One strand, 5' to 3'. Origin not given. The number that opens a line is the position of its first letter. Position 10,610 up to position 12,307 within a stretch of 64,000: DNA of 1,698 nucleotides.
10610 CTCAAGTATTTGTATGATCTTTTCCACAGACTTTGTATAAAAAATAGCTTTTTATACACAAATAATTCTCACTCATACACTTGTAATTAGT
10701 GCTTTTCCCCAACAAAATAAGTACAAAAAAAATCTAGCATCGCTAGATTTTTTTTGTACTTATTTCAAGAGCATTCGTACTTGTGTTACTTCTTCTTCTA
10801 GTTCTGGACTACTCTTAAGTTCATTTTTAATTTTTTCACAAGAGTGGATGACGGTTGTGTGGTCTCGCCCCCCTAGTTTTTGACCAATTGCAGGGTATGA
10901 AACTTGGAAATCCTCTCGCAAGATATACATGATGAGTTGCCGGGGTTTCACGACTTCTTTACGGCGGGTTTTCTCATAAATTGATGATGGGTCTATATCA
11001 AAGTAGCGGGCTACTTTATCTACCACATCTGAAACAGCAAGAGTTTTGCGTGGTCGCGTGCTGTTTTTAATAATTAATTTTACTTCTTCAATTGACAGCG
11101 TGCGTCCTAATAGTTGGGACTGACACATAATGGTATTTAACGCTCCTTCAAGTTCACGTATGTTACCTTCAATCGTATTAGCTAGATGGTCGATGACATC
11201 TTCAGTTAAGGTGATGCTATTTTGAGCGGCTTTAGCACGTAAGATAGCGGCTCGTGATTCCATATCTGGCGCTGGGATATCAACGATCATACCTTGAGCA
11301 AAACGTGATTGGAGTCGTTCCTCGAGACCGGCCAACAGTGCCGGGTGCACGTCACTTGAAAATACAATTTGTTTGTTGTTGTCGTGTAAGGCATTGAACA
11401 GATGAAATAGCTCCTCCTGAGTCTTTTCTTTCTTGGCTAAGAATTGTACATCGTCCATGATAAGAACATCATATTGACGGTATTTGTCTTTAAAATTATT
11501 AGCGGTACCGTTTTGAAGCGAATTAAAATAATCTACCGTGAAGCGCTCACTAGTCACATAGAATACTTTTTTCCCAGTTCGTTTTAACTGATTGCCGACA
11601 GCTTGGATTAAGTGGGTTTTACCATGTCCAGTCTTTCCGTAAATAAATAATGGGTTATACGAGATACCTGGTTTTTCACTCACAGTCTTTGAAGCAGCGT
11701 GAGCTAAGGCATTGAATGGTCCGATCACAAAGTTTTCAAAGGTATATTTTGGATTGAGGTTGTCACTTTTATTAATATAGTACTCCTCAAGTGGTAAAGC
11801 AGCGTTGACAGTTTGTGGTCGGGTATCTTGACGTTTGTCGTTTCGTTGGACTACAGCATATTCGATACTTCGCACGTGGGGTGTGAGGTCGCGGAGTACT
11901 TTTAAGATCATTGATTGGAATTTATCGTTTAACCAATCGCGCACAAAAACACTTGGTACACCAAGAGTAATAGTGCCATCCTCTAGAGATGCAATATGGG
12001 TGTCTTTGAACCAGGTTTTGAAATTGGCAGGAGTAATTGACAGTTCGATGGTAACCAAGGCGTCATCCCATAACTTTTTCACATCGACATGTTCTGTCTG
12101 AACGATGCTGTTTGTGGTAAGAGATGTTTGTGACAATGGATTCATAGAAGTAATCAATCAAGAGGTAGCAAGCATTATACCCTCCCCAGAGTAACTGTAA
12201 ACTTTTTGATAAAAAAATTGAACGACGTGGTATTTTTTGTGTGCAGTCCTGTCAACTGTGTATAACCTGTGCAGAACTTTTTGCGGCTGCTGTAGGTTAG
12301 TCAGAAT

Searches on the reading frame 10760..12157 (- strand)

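Call 9: search_protein_families(library=pfam, proteins=[window:10760-12157:-])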
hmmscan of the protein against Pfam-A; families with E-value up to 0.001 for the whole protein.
window:10760-12157:- (465 aa): 10 families
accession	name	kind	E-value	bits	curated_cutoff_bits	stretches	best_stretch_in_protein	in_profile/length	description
PF00308.24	Bac_DnaA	-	2.4e-64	216.9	23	1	134-293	1-162/162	Bacterial DnaA ATPAse domain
PF08299.17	Bac_DnaA_C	-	2.3e-25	88.8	31.5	1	376-443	2-69/69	Bacterial dnaA protein helix-turn-helix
PF11638.13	DnaA_N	-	1.6e-14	53.8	24.6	1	28-89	2-64/65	DnaA N-terminal domain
PF01695.23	IstB_IS21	-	1.7e-11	44.5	24.1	1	169-267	94-192/238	IstB-like ATP binding protein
PF00004.35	AAA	-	8.5e-07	29.9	21.2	1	171-264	2-102/131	ATPase family associated with various cellular activities (AAA)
PF01637.24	ATPase_2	-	1.8e-06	28.4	33.2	1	167-266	20-114/225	ATPase domain predominantly from Archaea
PF00910.28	RNA_helicase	-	6.7e-06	27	21.5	1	171-264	2-81/105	RNA helicase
PF13401.12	AAA_22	-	1.2e-05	26.1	27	0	170-203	8-41/130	AAA domain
PF13173.12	AAA_14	-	2.6e-05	24.7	27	1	168-287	3-116/129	AAA domain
PF25201.1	nSTAND6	-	4.7e-05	23.9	27.7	1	168-282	19-135/148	Novel STAND NTPase 6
